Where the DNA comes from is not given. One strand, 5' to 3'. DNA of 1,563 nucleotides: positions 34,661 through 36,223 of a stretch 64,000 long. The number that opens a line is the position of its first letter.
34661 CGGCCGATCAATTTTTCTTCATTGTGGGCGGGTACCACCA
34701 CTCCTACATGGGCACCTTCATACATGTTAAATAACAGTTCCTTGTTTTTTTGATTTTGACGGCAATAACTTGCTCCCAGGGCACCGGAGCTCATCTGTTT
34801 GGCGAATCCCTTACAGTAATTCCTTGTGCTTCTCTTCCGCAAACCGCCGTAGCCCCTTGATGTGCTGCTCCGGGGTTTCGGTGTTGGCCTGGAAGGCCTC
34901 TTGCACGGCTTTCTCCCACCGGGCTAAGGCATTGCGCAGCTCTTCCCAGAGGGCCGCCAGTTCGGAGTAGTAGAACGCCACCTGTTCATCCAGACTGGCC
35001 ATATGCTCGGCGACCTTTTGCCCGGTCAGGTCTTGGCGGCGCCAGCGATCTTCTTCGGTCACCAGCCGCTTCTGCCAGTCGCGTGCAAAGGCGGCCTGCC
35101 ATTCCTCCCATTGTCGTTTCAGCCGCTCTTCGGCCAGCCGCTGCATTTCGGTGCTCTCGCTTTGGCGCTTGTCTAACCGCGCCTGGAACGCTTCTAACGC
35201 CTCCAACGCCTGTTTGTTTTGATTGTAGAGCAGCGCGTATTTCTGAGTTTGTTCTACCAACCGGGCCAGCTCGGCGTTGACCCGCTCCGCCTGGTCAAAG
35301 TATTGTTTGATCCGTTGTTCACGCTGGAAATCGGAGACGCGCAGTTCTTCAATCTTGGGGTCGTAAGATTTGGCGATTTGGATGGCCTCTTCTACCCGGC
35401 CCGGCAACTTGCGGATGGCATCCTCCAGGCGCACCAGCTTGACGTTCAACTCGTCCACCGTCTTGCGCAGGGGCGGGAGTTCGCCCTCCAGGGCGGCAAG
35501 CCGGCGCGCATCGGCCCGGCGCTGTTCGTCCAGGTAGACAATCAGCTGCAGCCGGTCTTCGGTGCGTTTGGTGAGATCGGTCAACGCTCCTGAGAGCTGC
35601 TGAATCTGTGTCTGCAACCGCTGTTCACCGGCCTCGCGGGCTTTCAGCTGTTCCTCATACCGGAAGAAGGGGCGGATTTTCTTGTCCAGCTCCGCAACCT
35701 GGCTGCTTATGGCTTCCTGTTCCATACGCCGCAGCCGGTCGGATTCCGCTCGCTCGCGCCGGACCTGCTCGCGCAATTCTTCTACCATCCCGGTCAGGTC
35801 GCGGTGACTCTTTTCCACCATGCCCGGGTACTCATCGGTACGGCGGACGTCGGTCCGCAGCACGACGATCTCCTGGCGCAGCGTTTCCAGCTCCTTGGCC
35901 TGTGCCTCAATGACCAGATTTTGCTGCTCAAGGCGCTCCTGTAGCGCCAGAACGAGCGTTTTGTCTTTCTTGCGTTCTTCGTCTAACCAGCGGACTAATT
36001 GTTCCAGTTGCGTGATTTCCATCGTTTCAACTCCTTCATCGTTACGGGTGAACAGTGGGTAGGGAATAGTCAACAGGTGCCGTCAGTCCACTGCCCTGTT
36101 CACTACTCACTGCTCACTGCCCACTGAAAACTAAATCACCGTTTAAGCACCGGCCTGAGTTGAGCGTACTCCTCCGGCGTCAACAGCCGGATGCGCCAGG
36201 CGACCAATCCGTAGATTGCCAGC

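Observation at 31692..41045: Five-gene glycosylation cluster including a YfhO(GT-C)-Wzx flippase fusion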

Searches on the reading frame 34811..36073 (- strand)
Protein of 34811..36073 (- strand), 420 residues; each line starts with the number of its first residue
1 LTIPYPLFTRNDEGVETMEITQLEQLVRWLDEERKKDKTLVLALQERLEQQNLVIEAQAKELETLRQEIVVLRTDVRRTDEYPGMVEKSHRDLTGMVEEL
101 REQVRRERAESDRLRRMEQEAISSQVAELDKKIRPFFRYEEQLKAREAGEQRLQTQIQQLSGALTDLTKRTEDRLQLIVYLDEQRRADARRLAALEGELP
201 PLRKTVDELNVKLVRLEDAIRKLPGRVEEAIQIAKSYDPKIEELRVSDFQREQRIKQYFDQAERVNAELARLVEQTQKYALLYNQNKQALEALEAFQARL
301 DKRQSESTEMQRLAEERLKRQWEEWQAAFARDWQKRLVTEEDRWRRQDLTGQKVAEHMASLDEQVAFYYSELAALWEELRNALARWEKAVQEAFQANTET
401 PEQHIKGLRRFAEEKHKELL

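Call 4: search_protein_families(library=pfam, proteins=[window:34811-36073:-], max_evalue=0.01)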
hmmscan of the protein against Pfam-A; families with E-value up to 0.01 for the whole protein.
window:34811-36073:- (420 aa): 0 families

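Call 5: search_protein_families(library=ncbifam, proteins=[window:34811-36073:-], max_evalue=0.01)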
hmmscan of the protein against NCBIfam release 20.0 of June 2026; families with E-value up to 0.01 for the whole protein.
window:34811-36073:- (420 aa): 4 families
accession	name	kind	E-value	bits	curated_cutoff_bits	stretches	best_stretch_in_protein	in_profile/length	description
TIGR02168.1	SMC_prok_B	equivalog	1.8e-06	26.1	567.35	2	120-401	239-521/1181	chromosome segregation protein SMC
TIGR04523.1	Mplasa_alph_rch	subfamily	4e-06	25.1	270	1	18-394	384-745/745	helix-rich protein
TIGR02169.1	SMC_prok_A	equivalog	2.3e-05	22.3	729.4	2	123-323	262-463/1165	chromosome segregation protein SMC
NF045487.1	ASRP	equivalog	0.00075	18.2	300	0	20-399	127-485/593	archaea-specific SMC-related protein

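Call 61: search_solved_structures(query=window:34811-36025:-, max_evalue=0.01)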
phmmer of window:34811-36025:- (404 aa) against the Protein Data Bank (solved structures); distinct sequences matched with E-value up to 0.01: 0.

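Call 81: find_homologous_proteins(query=window:34811-36022:-, max_evalue=0.00001)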
Query window:34811-36022:- (403 aa): 414 proteins with E <= 0.00001 among 8000 candidates; the best 120 are listed.
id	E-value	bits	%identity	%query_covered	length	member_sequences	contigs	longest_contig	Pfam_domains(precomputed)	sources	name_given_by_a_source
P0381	2.8e-240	815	99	100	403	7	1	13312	-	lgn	-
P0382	1.4e-186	638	75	100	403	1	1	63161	-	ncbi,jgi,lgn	-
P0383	7.9e-177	606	72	100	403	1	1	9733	-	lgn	-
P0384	2.0e-173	595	71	100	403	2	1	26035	-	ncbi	-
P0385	3.2e-171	588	71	100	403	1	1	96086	-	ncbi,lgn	-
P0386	6.0e-170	584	71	100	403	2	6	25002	-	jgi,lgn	-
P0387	6.9e-170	583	69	100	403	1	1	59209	-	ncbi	-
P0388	4.3e-169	581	68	100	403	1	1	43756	-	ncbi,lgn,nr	ncbi:MAG: hypothetical protein JXA33_03560 [Anaerolineae bacterium]|nr:hypothetical protein [Anaerol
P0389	4.8e-169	581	70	100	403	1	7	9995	-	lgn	-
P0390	6.7e-169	580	70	100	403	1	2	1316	-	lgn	-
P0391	7.2e-169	580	70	100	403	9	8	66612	-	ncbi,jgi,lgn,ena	-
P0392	8.0e-169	580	69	100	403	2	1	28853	-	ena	-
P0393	1.2e-167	576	70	100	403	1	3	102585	-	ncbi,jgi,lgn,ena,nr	ncbi:MAG TPA: hypothetical protein PKZ84_12800 [Anaerolineae bacterium]|nr:hypothetical protein [Ana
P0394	1.5e-167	576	70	100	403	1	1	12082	-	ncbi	-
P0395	1.6e-167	576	69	100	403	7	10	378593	-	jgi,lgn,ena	jgi:chromosome segregation ATPase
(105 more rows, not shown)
